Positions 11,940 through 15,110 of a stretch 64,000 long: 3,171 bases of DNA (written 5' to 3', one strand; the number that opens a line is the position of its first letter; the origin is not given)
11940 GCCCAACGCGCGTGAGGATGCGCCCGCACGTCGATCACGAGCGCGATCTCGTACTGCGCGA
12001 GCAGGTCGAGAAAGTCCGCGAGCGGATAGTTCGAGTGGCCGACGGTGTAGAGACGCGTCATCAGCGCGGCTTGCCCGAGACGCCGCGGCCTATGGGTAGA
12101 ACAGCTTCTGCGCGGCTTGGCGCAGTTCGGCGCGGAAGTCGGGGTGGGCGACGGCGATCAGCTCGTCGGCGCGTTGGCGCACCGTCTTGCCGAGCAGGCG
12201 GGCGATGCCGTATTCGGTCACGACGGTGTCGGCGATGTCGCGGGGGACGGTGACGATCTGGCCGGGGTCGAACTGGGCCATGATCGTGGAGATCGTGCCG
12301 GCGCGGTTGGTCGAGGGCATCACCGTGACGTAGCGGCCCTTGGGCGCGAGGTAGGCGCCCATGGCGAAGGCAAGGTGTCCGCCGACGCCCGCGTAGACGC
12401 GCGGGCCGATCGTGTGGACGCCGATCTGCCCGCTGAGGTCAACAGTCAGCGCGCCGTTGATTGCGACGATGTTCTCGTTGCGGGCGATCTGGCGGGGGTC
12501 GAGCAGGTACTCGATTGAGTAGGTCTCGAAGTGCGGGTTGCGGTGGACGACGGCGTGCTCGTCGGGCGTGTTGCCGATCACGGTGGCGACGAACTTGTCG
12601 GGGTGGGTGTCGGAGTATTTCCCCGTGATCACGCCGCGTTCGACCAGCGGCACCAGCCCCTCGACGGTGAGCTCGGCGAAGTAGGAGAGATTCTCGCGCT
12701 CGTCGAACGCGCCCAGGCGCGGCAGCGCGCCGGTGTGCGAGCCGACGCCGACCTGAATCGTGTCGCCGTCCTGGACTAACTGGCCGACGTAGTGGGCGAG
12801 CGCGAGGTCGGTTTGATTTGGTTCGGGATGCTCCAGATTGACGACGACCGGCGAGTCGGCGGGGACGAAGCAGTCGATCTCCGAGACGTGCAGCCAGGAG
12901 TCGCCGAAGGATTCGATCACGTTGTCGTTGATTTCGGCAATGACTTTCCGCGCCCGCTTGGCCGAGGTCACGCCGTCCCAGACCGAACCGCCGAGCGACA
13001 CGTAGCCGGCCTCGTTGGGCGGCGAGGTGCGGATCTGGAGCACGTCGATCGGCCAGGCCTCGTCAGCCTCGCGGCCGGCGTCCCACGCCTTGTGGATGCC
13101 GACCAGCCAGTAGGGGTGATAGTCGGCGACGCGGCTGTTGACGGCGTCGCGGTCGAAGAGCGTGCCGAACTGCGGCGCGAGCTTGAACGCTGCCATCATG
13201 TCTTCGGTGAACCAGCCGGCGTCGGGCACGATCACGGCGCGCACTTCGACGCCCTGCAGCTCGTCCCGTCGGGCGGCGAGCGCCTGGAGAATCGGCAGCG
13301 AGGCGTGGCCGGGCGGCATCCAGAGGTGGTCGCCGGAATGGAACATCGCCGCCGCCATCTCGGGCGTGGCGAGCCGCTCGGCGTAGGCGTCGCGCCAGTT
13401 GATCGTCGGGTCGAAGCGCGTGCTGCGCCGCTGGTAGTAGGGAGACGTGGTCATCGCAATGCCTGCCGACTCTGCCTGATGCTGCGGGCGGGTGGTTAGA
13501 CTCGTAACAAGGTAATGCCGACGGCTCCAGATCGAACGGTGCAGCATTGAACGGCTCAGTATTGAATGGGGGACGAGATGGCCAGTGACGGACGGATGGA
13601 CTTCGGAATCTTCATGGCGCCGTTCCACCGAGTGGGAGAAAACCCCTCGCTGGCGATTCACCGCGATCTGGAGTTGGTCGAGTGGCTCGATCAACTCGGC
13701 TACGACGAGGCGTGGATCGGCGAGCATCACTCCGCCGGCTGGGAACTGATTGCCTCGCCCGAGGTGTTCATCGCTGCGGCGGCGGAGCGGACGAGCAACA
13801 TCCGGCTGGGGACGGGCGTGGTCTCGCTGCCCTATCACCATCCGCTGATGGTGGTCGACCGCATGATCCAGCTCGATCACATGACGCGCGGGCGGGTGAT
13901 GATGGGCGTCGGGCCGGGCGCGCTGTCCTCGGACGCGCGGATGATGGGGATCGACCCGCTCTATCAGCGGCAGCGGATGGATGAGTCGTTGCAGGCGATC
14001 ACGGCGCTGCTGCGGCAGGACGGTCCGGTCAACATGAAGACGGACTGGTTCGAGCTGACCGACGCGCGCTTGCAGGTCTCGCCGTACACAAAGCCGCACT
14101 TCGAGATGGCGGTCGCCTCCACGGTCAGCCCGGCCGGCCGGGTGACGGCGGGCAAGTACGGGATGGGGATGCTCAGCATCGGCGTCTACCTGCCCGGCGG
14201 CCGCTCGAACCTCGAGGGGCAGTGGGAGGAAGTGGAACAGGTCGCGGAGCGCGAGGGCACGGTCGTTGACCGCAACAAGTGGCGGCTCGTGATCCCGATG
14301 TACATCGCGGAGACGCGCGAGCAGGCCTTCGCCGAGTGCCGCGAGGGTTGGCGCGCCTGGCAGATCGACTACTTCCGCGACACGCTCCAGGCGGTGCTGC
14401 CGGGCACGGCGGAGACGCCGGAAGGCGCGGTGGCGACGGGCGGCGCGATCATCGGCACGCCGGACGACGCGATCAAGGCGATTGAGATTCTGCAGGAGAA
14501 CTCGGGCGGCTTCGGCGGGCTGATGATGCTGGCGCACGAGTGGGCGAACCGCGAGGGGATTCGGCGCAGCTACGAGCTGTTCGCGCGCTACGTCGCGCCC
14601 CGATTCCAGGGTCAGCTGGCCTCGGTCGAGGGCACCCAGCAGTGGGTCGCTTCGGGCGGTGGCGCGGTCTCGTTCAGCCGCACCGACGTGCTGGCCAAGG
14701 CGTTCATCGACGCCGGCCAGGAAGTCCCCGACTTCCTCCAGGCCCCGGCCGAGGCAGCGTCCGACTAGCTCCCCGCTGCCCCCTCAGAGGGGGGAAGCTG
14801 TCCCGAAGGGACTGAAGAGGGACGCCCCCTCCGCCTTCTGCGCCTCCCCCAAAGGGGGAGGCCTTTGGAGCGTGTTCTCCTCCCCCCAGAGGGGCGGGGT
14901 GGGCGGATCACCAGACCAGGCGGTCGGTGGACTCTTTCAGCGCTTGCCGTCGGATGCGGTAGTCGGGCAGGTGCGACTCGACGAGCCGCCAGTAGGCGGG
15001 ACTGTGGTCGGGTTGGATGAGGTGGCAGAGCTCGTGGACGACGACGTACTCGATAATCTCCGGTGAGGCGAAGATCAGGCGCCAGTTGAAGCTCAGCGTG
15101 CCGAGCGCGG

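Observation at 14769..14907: Family of composite GC-rich hairpin repeats (REP/MITE-like) marking convergent gene junctions, copy 1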

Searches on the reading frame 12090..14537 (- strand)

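Call 11: search_protein_families(library=pfam, proteins=[window:12090-14537:-])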
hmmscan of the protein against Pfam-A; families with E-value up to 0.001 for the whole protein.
window:12090-14537:- (815 aa): 2 families
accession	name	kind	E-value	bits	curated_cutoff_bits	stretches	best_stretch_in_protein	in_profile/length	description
PF13336.12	AcetylCoA_hyd_C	-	2e-48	164.7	23.7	1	662-809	7-154/154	Acetyl-CoA hydrolase/transferase C-terminal domain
PF02550.21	AcetylCoA_hydro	-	6.2e-07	30.1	24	1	383-566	3-194/198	Acetyl-CoA hydrolase/transferase N-terminal domain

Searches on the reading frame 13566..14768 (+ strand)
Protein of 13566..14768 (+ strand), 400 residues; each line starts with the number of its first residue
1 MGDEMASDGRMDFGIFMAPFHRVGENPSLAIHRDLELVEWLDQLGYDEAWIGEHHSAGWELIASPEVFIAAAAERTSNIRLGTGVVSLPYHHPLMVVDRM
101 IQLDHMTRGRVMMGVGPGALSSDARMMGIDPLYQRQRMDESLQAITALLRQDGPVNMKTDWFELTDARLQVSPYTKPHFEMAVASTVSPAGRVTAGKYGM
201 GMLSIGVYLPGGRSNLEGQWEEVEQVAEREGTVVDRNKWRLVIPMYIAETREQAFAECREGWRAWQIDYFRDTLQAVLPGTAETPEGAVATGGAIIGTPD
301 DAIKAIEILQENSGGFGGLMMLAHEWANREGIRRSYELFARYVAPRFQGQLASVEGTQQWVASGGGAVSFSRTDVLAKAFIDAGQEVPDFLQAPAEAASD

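Call 11: search_protein_families(library=pfam, proteins=[window:13566-14768:+])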
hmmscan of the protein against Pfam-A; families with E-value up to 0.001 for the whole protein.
window:13566-14768:+ (400 aa): 1 family
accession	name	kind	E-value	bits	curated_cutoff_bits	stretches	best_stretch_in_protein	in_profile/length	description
PF00296.26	Bac_luciferase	-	1.1e-40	140.3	27.9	1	11-307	1-305/314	Luciferase-like monooxygenase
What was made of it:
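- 13566..14768 (+): Flanking gene: luciferase-like monooxygenase. Its stop codon TAG is at 14766-14768. Pfam PF00296, E=1e-40 (call 11).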

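Call 25: find_encoding_contigs(protein=window:13566-14768:+, flank=10000, max_places=6)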
Protein window:13566-14768:+ (400 aa): no gene with exactly this product is on record in the collection.
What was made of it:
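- Tried and rejected: Exact look-up of the monooxygenase protein: not on record (call 25).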

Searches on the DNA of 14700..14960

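Call 15: search_rna_families(source=window, start=14700, end=14960, threshold=evalue, max_evalue=10, show_alignments=3)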
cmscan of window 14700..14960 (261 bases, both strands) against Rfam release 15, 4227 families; matches with E-value up to 10: 12.
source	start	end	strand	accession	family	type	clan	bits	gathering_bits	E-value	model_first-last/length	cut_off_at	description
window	14839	14862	-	RF02795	Pab91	Gene; snRNA; snoRNA; HACA-box;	-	20.6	71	0.13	1-57/57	no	Pab91 RNA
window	14784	14841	-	RF03944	mir-935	Gene; miRNA;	-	20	73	1.4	1-91/91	no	mir-935 microRNA precursor family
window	14730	14802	-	RF03191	mir-1913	Gene; miRNA;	-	17.2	105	0.74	1-80/80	no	mir-1913 microRNA precursor family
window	14820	14863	-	RF03900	mir-9242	Gene; miRNA;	-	14.8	62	7.4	1-66/66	no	mir-9242 microRNA precursor family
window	14764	14801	-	RF00502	TCV_Pr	Cis-reg;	-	14.1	40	4.2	1-34/34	no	Turnip crinkle virus (TCV) core promoter hairpin (Pr)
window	14779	14858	-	RF03261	mir-1759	Gene; miRNA;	-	14.1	58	6.8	1-75/75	no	mir-1759 microRNA precursor family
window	14838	14907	+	RF02953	DUF1874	Cis-reg;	-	13.6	42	6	1-93/93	no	DUF1874 RNA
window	14751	14866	-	RF03094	LAGLIDADG-2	Gene; sRNA;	-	13.1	94.9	3.3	1-128/128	no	LAGLIDADG-2 RNA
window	14772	14875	+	RF01757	sbcD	Gene; sRNA;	-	12.9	40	2.2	1-155/155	no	sbcD RNA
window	14826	14864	-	RF01762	whalefall-1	Gene; sRNA;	-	11.1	37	4.1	1-56/56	no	Whalefall-1 RNA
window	14739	14809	+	RF02133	HOXB13-AS1_2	Gene; lncRNA;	-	9.6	40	6.9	1-81/81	no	HOXB13 antisense RNA 1 conserved region 2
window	14844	14960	+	RF01946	KCNQ1OT1_1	Gene; lncRNA;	-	6.7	70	0.81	1-125/464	3'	KCNQ1 overlapping transcript 1 conserved region 1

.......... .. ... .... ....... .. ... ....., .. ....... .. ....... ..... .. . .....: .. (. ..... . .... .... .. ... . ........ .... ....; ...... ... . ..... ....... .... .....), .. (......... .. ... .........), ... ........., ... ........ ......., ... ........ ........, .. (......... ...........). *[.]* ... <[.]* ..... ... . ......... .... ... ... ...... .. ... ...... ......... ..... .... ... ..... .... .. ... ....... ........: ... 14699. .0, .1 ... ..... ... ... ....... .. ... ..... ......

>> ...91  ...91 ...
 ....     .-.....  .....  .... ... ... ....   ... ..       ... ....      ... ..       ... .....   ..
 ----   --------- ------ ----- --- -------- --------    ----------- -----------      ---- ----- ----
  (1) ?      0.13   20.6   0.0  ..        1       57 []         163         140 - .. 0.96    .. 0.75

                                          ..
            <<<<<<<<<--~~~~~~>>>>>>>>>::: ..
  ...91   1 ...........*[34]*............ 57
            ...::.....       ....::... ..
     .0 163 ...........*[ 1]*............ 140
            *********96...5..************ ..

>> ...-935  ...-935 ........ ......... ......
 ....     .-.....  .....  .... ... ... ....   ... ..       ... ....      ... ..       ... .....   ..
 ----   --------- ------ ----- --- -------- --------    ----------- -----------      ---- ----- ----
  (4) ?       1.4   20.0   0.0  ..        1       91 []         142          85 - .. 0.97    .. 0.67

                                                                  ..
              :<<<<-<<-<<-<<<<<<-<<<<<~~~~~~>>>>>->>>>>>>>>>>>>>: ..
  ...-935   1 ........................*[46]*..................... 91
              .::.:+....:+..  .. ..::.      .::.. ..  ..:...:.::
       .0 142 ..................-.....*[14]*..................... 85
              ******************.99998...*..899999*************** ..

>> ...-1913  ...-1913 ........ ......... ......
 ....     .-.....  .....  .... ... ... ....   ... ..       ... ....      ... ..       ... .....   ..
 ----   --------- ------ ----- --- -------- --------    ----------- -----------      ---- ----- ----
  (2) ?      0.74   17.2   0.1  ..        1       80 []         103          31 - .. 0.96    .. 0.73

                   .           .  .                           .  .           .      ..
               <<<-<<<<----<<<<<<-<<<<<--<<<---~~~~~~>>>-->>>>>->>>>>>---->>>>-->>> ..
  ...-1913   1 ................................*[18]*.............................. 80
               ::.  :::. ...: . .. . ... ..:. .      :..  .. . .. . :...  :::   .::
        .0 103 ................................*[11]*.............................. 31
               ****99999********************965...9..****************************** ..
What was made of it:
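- On Any Rfam RNA family: Only chance-level hits appear in E-value mode (call 15).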
